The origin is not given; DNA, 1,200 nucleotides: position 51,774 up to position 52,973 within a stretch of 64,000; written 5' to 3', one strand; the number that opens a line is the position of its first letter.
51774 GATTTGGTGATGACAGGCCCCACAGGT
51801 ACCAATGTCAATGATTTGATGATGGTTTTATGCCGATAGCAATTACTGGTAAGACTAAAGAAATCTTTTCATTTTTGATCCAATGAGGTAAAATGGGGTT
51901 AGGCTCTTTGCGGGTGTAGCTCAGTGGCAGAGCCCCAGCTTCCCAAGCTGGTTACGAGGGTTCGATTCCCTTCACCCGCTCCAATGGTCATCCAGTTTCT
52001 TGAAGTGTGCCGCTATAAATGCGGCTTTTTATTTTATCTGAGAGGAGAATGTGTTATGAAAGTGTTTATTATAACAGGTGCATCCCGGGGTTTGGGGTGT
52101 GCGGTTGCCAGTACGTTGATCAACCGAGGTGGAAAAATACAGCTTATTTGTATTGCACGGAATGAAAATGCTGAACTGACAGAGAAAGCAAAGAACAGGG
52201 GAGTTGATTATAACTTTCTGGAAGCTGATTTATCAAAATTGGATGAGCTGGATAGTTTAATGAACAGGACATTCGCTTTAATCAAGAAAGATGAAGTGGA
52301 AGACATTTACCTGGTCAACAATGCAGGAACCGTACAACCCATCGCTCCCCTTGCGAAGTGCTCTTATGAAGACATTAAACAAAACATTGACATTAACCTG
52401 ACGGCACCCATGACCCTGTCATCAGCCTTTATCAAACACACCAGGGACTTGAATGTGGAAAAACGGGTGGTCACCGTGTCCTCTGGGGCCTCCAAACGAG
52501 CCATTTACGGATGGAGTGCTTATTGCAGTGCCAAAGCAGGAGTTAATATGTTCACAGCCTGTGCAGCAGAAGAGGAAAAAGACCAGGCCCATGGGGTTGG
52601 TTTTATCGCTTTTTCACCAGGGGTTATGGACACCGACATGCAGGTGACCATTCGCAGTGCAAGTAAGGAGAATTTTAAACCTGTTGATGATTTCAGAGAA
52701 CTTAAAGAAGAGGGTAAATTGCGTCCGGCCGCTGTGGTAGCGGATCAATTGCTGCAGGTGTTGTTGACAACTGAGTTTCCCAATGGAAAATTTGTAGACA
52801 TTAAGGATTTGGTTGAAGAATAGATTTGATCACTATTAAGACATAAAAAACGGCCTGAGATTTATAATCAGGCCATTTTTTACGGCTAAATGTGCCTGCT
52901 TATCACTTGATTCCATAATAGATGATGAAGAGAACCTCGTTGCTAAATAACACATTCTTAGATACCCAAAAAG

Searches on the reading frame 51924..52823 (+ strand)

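Call 58: search_protein_families(library=pfam, proteins=[window:51924-52823:+], max_evalue=0.00001)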
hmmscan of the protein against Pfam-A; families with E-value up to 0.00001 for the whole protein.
window:51924-52823:+ (299 aa): 3 families
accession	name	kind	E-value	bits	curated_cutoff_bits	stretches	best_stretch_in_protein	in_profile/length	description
PF00106.31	adh_short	-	1.2e-35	123.2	26.6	1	46-245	1-192/195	short chain dehydrogenase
PF13561.12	adh_short_C2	-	4.7e-22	79.2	27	1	52-254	1-194/236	Enoyl-(Acyl carrier protein) reductase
PF08659.16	KR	-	1.1e-10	42.2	22.6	1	48-212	3-161/180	KR domain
